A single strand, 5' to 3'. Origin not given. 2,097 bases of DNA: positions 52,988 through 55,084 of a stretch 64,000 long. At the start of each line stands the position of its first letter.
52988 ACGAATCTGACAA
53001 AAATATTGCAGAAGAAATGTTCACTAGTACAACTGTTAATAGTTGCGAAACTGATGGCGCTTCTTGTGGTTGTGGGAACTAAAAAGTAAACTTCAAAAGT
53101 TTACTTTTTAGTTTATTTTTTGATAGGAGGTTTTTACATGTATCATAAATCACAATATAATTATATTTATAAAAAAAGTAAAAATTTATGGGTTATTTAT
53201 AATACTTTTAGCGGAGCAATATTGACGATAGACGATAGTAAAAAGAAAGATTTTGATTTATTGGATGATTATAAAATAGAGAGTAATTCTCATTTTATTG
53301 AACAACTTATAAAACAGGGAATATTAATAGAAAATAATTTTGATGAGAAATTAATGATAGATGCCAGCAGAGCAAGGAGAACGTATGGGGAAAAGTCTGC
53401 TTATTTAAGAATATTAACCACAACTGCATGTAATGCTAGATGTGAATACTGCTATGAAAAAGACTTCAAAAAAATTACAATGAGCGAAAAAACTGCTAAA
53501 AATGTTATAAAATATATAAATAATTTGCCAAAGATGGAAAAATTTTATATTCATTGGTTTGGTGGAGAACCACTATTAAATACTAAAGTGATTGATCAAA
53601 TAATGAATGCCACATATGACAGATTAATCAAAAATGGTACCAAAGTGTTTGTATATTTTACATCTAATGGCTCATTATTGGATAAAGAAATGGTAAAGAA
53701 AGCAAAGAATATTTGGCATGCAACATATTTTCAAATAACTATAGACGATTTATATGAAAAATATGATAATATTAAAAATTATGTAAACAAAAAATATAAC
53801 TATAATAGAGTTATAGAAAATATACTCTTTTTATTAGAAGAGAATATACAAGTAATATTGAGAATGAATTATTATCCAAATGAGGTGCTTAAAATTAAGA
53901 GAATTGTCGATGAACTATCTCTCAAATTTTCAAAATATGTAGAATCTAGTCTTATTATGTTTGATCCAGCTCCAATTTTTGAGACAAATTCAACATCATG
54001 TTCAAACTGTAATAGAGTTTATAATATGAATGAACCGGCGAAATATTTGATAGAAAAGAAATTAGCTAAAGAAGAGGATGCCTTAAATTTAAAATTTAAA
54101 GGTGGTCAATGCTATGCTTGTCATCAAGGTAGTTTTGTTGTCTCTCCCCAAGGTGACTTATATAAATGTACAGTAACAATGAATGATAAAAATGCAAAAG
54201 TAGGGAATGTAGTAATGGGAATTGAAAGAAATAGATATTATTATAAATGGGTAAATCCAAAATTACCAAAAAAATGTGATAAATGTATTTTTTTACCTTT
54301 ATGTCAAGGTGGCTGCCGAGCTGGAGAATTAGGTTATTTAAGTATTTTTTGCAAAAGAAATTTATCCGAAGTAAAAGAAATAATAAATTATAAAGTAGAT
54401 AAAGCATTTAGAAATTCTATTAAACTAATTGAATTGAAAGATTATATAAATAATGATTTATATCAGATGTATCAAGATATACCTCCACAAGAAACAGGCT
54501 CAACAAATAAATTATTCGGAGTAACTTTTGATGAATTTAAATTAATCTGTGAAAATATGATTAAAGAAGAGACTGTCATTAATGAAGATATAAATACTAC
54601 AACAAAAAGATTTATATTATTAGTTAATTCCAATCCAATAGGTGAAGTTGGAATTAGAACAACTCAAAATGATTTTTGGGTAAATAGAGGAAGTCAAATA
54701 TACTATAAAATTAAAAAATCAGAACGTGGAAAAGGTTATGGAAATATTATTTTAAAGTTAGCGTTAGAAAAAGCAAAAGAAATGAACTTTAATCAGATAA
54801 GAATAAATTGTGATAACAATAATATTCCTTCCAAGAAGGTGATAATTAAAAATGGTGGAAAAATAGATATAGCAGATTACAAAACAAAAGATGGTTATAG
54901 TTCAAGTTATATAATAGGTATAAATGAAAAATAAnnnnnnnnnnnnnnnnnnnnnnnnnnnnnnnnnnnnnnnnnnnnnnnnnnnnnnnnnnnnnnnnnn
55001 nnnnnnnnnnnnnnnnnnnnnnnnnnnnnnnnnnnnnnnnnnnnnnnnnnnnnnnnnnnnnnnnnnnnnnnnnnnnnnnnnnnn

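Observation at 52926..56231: Candidate novel RiPP cluster: precursor, rSAM/SPASM maturase and TldD-type protease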

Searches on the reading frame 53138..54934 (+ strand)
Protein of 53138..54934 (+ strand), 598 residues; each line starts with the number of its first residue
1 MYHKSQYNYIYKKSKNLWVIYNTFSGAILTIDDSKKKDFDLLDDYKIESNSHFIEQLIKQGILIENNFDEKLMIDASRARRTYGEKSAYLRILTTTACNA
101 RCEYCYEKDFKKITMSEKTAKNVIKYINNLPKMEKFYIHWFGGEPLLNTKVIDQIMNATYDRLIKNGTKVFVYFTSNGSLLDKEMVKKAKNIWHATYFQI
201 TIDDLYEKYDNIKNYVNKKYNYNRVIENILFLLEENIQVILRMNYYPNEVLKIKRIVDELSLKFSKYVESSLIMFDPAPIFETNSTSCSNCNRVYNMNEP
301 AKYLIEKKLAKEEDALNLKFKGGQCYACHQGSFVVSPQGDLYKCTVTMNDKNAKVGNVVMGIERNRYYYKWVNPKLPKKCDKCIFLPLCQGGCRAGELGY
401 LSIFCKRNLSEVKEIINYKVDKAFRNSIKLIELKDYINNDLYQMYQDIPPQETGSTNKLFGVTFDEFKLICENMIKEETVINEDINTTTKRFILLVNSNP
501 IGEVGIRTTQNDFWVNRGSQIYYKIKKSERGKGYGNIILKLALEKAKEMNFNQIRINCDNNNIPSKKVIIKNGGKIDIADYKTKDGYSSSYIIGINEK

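Call 3: search_protein_families(library=pfam, proteins=[window:53138-54934:+], max_evalue=0.01)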
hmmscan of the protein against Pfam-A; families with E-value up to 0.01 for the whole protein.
window:53138-54934:+ (598 aa): 4 families
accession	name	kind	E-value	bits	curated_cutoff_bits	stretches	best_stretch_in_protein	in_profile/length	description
PF04055.27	Radical_SAM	-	8.1e-20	72.1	29.5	1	93-257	2-163/166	Radical SAM superfamily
PF13353.11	Fer4_12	-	5.6e-09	36.9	22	1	95-208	12-119/137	4Fe-4S single cluster domain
PF13302.13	Acetyltransf_3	-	1.7e-07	32.4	25.4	1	492-574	56-137/138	Acetyltransferase (GNAT) domain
PF00583.31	Acetyltransf_1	-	1e-05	26.2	20.7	1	486-568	30-110/116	Acetyltransferase (GNAT) family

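Call 4: search_protein_families(library=ncbifam, proteins=[window:53138-54934:+], max_evalue=0.01)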
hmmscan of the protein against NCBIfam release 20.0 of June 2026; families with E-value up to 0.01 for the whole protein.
window:53138-54934:+ (598 aa): 55 families (the best 25 are shown)
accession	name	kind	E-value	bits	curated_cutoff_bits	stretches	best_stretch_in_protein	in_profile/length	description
TIGR04463.1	rSAM_vs_C_rich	equivalog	1.4e-47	162.4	525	1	8-394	2-395/438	TIGR04463 family radical SAM/SPASM RiPP maturase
NF038107.1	rSAM_NF038107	equivalog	1.1e-40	139.7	600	1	5-429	4-436/444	Cys-every-fifth radical SAM/SPASM peptide maturase CefB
TIGR04280.1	geopep_mat_rSAM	hypoth_equivalog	2.4e-39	135.6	400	1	13-395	14-394/428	geopeptide radical SAM maturase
NF047865.1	rSAM_PapB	equivalog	2.1e-36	125.8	340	1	90-395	5-318/330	PapB family radical SAM/SPASM ranthipeptide maturase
TIGR04334.1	rSAM_Clo7bot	equivalog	7.9e-33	113.7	600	1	4-416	2-429/440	radical SAM/SPASM domain Clo7bot peptide maturase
NF052473.1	rSAM_FlmE_OhkG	exception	1.6e-27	96.3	500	2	5-260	4-276/481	FlmE/OhkG family radical SAM/SPASM peptide maturase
TIGR04064.1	rSAM_nif11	equivalog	2.3e-23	82.7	518.7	1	85-397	75-404/459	nif11-like peptide radical SAM maturase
NF041298.1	rSAM_mat_DynA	equivalog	1.2e-19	70.6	450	2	94-256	7-170/356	dynobactin maturation radical SAM/SPASM protein DynA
TIGR03906.1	quino_hemo_SAM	equivalog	1.2e-19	70.3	453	2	43-234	53-243/467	quinohemoprotein amine dehydrogenase maturation protein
TIGR03974.1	rSAM_six_Cys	equivalog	3.6e-18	65.7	425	1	39-398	51-421/451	thioether cross-link-forming SCIFF peptide maturase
TIGR04068.1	rSAM_ocin_clost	equivalog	6.6e-17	61.5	500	1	15-240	8-240/462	Cys-rich peptide radical SAM maturase CcpM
TIGR03978.1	rSAM_paired_1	equivalog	1.1e-16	60.7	370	1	35-234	27-229/466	His-Xaa-Ser system radical SAM maturase HxsB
NF040492.1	not_ScfB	exception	2.2e-15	56.5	855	1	42-398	53-420/450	ScfB-related radical SAM/SPASM orphan maturase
TIGR04084.1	rSAM_AF0577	subfamily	1.1e-14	54.1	225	2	92-245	1-138/347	TIGR04084 family radical SAM/SPASM domain-containing protein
TIGR04115.1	rSAM_Cxxx_rpt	equivalog_domain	3.8e-14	53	350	1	93-391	7-321/359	radical SAM peptide maturase, CXXX-repeat target family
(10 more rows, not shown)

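Call 8: find_homologous_proteins(query=window:53138-54934:+)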
Query window:53138-54934:+ (598 aa): 802 proteins with E <= 0.001 among 8000 candidates; the best 120 are listed.
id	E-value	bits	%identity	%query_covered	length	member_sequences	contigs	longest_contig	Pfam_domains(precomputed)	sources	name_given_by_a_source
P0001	0.0e+0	1184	85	100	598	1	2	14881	PF04055.28,PF13353.12,PF13302.14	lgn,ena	-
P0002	0.0e+0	1101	78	100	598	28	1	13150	PF04055.28,PF13353.12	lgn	-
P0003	0.0e+0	1047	76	100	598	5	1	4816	PF04055.28,PF13353.12,PF13302.14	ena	-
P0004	7.3e-293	991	72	100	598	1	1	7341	PF04055.28,PF13353.12,PF13302.14,PF00583.32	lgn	-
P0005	8.5e-291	984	70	100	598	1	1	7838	PF04055.28,PF13353.12,PF13302.14,PF00583.32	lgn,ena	-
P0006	7.0e-290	981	71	99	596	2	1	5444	PF04055.28,PF13353.12,PF13302.14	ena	-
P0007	5.1e-288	975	71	100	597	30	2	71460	PF04055.28,PF13353.12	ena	-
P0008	9.6e-288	974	70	100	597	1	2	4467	PF04055.28,PF13353.12,PF13302.14,PF00583.32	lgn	-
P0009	2.2e-285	966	70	100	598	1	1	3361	PF04055.28,PF13353.12,PF13302.14,PF00583.32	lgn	-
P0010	1.1e-284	964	69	100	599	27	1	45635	PF04055.28,PF13353.12,PF13302.14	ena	-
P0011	1.0e-279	947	68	100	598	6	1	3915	PF04055.28,PF13353.12,PF13302.14,PF00583.32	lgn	-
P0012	1.2e-277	940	68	100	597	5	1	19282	PF04055.28,PF13353.12,PF13302.14,PF00583.32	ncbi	-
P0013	1.6e-274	930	67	100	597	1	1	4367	PF04055.28,PF13353.12,PF13302.14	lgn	-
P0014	1.7e-272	923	68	100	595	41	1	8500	PF04055.28,PF13353.12,PF13302.14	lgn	-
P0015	5.0e-260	882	65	99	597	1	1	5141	PF04055.28,PF13353.12,PF13302.14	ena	-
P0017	5.4e-255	866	63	99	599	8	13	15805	PF04055.28,PF13353.12,PF13302.14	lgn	-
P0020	8.8e-200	683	68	71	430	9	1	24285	PF04055.28,PF13353.12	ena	-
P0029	1.7e-123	431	46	71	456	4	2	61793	PF04055.28,PF13353.12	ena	-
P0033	5.2e-100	354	42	70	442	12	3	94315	PF04055.28,PF13353.12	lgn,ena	-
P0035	3.1e-74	269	39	68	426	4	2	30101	PF04055.28,PF13353.12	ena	-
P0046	4.3e-67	245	36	66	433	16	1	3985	PF04055.28,PF13353.12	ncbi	-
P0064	6.8e-64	235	37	61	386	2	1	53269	PF04055.28,PF13353.12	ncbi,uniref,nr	ncbi:radical SAM protein [Amedibacillus dolichus]|uniref:Radical SAM protein n=1 Tax=Amedibacillus d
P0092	1.0e-59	221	33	67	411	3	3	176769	PF04055.28,PF13353.12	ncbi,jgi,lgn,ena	-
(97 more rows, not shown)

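Call 9: find_related_loci(query=window:53138-54934:+, collection=genome_contigs, flank=8000)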
Query window:53138-54934:+ (598 aa) in genome_contigs; peptide patterns used: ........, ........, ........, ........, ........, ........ (x = any residue, [..] = any of these).
35 stretches matched a pattern; 2 encode a relative of the query (tblastn E <= 1e-3); 2 distinct loci.
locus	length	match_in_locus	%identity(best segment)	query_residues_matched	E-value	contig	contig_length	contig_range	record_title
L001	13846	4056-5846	68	1-597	0e+0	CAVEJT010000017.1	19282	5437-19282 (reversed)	Bacteroidaceae bacterium isolate H07607-L1_cleanbin_000041 genome assembly, contig: Spades_H07607-L1_contig_995, whole g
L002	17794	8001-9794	69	1-598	0e+0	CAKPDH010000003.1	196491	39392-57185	MAG: uncultured Bacilli bacterium isolate REFINED_METABAT215_TOP10_CONTIGS_1500_ASSEMBLY_K77_MERGED__Hadza_MoBio_C-REDO_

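Call 10: find_encoding_contigs(protein=window:53138-54934:+, flank=6000, max_places=4)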
Protein window:53138-54934:+ (598 aa): 1 contig read that carries it; 1 place shown.
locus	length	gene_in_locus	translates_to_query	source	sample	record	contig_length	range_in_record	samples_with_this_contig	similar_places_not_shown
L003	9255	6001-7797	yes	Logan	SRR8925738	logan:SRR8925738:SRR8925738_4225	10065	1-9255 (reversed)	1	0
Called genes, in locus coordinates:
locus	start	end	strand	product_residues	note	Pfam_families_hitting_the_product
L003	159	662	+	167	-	-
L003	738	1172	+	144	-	PF09537:DUF2383 (weak)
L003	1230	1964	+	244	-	-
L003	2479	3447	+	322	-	PF00152:tRNA-synt_2, PF03590:AsnA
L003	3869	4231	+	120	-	-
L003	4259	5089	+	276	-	-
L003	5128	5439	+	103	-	-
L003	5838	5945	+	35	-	-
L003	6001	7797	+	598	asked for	PF04055:Radical_SAM, PF13353:Fer4_12, PF00583:Acetyltransf_1 (faint), PF13302:Acetyltransf_3 (weak)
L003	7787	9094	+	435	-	PF19289:PmbA_TldD_3rd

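Call 11: find_encoding_contigs(protein=P0001, flank=6000, max_places=3)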
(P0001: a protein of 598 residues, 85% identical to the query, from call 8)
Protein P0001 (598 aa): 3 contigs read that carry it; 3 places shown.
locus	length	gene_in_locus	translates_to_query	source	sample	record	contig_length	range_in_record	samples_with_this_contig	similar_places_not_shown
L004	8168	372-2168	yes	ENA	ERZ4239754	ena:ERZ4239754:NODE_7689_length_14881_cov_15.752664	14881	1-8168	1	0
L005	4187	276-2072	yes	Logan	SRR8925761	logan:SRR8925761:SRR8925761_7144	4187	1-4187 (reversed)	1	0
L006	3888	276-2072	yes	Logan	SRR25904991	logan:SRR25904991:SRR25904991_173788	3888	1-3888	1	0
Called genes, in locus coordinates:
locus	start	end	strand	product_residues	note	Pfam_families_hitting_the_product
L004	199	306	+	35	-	-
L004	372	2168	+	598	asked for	PF04055:Radical_SAM, PF13353:Fer4_12 (weak), PF13302:Acetyltransf_3 (weak)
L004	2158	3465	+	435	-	PF19289:PmbA_TldD_3rd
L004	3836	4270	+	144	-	-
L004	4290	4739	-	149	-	PF13302:Acetyltransf_3 (weak), PF00583:Acetyltransf_1, PF13673:Acetyltransf_10, PF13508:Acetyltransf_7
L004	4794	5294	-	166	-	PF10881:DUF2726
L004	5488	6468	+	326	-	PF00005:ABC_tran, PF13304:AAA_21, PF13732:DrrA1-3_C (weak)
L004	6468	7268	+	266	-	-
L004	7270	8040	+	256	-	PF06182:ABC2_membrane_6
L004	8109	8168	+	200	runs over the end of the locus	PF13711:DUF4160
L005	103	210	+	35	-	-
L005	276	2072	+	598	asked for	PF04055:Radical_SAM, PF13353:Fer4_12 (weak), PF13302:Acetyltransf_3 (weak)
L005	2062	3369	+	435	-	PF19289:PmbA_TldD_3rd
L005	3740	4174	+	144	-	-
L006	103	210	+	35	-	-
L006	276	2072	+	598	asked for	PF04055:Radical_SAM, PF13353:Fer4_12 (weak), PF13302:Acetyltransf_3 (weak)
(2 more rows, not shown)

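Call 12: find_encoding_contigs(protein=P0007, flank=6000, max_places=3)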
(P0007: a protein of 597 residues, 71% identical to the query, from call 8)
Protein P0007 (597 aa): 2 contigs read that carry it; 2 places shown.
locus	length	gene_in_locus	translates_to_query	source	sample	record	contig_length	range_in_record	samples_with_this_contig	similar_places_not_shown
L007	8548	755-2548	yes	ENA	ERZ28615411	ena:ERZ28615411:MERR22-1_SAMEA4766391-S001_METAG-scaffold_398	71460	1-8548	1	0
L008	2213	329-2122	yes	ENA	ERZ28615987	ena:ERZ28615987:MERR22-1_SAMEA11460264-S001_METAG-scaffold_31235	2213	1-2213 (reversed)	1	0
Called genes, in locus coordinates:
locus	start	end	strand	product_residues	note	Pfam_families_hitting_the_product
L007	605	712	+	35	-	-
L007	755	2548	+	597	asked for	PF04055:Radical_SAM, PF13353:Fer4_12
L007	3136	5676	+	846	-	PF00690:Cation_ATPase_N, PF00122:E1-E2_ATPase, PF00702:Hydrolase, PF13246:Cation_ATPase (weak), PF00689:Cation_ATPase_C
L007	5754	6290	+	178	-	-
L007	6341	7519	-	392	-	-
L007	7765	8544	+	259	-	PF04203:Sortase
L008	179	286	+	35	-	-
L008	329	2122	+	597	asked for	PF04055:Radical_SAM, PF13353:Fer4_12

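Call 13: find_encoding_contigs(protein=P0010, flank=6000, max_places=2)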
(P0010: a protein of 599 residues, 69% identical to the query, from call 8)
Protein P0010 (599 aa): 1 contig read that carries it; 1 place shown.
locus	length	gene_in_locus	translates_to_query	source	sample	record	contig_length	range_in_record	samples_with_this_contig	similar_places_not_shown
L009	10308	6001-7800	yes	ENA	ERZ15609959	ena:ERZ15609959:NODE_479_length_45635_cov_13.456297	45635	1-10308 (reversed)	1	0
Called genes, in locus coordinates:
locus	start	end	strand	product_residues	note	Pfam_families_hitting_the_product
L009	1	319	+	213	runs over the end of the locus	-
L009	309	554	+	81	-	-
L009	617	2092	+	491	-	PF00580:UvrD-helicase, PF13604:AAA_30 (faint), PF01443:Viral_helicase1 (faint), PF13245:AAA_19, PF13361:UvrD_C, PF13538:UvrD_C_2 (faint)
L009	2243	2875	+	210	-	-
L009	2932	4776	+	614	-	PF00884:Sulfatase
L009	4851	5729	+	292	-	PF00690:Cation_ATPase_N, PF00122:E1-E2_ATPase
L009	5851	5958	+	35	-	-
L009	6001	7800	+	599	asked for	PF04055:Radical_SAM, PF13353:Fer4_12, PF13302:Acetyltransf_3 (faint)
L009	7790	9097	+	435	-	PF19289:PmbA_TldD_3rd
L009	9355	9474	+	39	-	-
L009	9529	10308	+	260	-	?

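Call 14: find_encoding_contigs(protein=P0017, flank=6000, max_places=3)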
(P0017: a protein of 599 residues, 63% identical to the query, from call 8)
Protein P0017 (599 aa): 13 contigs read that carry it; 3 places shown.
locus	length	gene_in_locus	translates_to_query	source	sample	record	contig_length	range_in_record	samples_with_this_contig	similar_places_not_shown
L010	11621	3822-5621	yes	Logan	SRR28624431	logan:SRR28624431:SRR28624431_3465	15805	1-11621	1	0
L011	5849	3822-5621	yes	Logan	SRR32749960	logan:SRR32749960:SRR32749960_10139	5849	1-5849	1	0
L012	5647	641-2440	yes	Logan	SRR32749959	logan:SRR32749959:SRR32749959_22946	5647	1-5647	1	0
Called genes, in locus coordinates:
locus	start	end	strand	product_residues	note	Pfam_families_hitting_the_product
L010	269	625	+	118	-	PF01624:MutS_I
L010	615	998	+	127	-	PF05635:23S_rRNA_IVP, PF22296:bAvd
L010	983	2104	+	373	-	PF00078:RVT_1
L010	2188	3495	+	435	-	PF02881:SRP54_N, PF00448:SRP54, PF02978:SRP_SPB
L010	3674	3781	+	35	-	-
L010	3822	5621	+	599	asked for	PF13353:Fer4_12 (faint), PF04055:Radical_SAM, PF13302:Acetyltransf_3 (weak)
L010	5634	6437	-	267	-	-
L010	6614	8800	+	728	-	PF00512:HisKA, PF02518:HATPase_c, PF00072:Response_reg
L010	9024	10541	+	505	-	PF01553:Acyltransferase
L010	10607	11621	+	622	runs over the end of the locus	PF00512:HisKA, PF02518:HATPase_c, PF00072:Response_reg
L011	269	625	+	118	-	PF01624:MutS_I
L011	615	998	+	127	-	PF05635:23S_rRNA_IVP, PF22296:bAvd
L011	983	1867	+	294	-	PF00078:RVT_1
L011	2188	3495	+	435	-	PF02881:SRP54_N, PF00448:SRP54, PF02978:SRP_SPB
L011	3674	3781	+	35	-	-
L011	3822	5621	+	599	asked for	PF13353:Fer4_12 (faint), PF04055:Radical_SAM, PF13302:Acetyltransf_3 (weak)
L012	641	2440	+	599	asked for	PF13353:Fer4_12 (faint), PF04055:Radical_SAM, PF13302:Acetyltransf_3 (weak)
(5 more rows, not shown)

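Call 15: find_encoding_contigs(protein=P0002, flank=6000, max_places=2)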
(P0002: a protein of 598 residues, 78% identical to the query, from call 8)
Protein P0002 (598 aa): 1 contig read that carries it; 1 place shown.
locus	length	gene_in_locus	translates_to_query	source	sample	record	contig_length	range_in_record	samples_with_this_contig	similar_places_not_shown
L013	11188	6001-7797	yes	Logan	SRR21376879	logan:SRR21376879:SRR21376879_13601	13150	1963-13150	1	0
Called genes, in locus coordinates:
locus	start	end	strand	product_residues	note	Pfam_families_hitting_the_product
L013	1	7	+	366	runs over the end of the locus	PF02073:Peptidase_M29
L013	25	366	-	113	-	-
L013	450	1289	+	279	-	PF01522:Polysacc_deac_1 (weak)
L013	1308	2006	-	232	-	PF00696:AA_kinase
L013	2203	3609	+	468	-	-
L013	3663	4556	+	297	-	-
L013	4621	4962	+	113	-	-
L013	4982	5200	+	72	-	-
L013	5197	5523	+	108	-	-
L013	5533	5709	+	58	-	-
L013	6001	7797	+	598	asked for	PF04055:Radical_SAM, PF13353:Fer4_12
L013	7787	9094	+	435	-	PF19289:PmbA_TldD_3rd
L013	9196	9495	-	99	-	-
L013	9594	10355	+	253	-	-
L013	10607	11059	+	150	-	-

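Call 19: find_encoding_contigs(protein=P0020, flank=5000, max_places=2)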
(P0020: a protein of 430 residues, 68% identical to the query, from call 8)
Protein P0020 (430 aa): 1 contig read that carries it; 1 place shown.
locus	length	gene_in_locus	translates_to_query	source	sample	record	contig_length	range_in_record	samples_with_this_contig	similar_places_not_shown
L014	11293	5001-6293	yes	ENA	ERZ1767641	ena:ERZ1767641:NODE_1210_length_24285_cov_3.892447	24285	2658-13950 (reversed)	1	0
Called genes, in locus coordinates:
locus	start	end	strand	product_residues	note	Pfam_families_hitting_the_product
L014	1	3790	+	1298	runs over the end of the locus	PF12850:Metallophos_2 (faint)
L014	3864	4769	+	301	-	-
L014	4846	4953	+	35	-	-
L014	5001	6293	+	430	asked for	PF04055:Radical_SAM, PF13353:Fer4_12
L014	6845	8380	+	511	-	PF00587:tRNA-synt_2b, PF03129:HGTP_anticodon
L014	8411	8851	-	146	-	PF00334:NDK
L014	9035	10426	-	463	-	-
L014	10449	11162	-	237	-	-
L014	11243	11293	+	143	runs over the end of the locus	-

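Call 20: find_encoding_contigs(protein=P0029, flank=5000, max_places=2)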
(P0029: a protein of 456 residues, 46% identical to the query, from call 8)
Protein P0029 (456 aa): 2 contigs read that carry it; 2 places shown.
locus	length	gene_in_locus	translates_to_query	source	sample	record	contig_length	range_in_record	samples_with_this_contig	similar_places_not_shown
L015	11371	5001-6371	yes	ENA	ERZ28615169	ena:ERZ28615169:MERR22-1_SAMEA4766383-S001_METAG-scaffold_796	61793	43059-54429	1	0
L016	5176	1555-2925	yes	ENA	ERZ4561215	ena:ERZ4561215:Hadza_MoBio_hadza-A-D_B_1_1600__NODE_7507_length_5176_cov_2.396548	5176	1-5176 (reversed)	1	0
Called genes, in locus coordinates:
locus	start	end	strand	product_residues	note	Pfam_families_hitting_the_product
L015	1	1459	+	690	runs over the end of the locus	PF04760:IF2_N, PF00009:GTP_EFTU, PF01926:MMR_HSR1, PF22042:EF-G_D2, PF03144:GTP_EFTU_D2 (faint), PF11987:IF-2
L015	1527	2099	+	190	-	PF01035:DNA_binding_1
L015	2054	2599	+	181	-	PF03352:Adenine_glyco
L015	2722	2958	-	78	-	PF12844:HTH_19 (weak), PF13560:HTH_31 (weak), PF01381:HTH_3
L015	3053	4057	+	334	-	PF13306:LRR_5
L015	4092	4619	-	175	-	PF02661:Fic (weak)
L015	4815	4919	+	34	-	-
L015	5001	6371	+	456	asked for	PF04055:Radical_SAM, PF13353:Fer4_12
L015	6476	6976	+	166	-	PF00583:Acetyltransf_1 (weak), PF13302:Acetyltransf_3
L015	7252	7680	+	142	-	PF07486:Hydrolase_2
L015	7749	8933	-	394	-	PF16403:Bact_surface_Ig-like (faint), PF01183:Glyco_hydro_25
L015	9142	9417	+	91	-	PF00216:Bac_DNA_binding, PF18291:HU-HIG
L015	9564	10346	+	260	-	PF00557:Peptidase_M24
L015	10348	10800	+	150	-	PF04138:GtrA_DPMS_TM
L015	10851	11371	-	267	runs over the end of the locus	-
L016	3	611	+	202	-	?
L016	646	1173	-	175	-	PF02661:Fic (weak)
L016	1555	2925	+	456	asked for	PF04055:Radical_SAM, PF13353:Fer4_12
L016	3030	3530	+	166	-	PF13302:Acetyltransf_3, PF00583:Acetyltransf_1 (weak)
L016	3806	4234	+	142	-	PF07486:Hydrolase_2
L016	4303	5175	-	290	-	?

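Call 21: find_encoding_contigs(protein=P0033, flank=5000, max_places=2)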
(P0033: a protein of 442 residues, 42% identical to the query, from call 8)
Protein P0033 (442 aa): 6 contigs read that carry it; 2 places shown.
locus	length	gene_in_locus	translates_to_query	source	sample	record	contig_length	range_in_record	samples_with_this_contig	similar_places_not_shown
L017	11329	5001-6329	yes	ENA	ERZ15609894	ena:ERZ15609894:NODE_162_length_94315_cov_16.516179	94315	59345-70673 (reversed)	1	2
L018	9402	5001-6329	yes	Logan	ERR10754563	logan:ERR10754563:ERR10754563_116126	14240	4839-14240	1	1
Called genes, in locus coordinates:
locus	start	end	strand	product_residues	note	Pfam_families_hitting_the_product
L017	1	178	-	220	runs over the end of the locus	PF14285:DUF4367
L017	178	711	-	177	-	PF07638:Sigma70_ECF (weak), PF04542:Sigma70_r2, PF08281:Sigma70_r4_2, PF04545:Sigma70_r4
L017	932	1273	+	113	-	-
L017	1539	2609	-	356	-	PF04055:Radical_SAM, PF13186:SPASM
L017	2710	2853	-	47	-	-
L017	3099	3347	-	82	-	-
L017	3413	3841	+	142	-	-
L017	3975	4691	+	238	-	PF01609:DDE_Tnp_1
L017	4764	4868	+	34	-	-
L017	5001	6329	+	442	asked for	PF04055:Radical_SAM, PF13353:Fer4_12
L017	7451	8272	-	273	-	-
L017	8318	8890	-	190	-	PF03575:Peptidase_S51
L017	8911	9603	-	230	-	PF00149:Metallophos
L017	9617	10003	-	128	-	-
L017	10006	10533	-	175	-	-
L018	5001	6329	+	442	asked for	PF04055:Radical_SAM, PF13353:Fer4_12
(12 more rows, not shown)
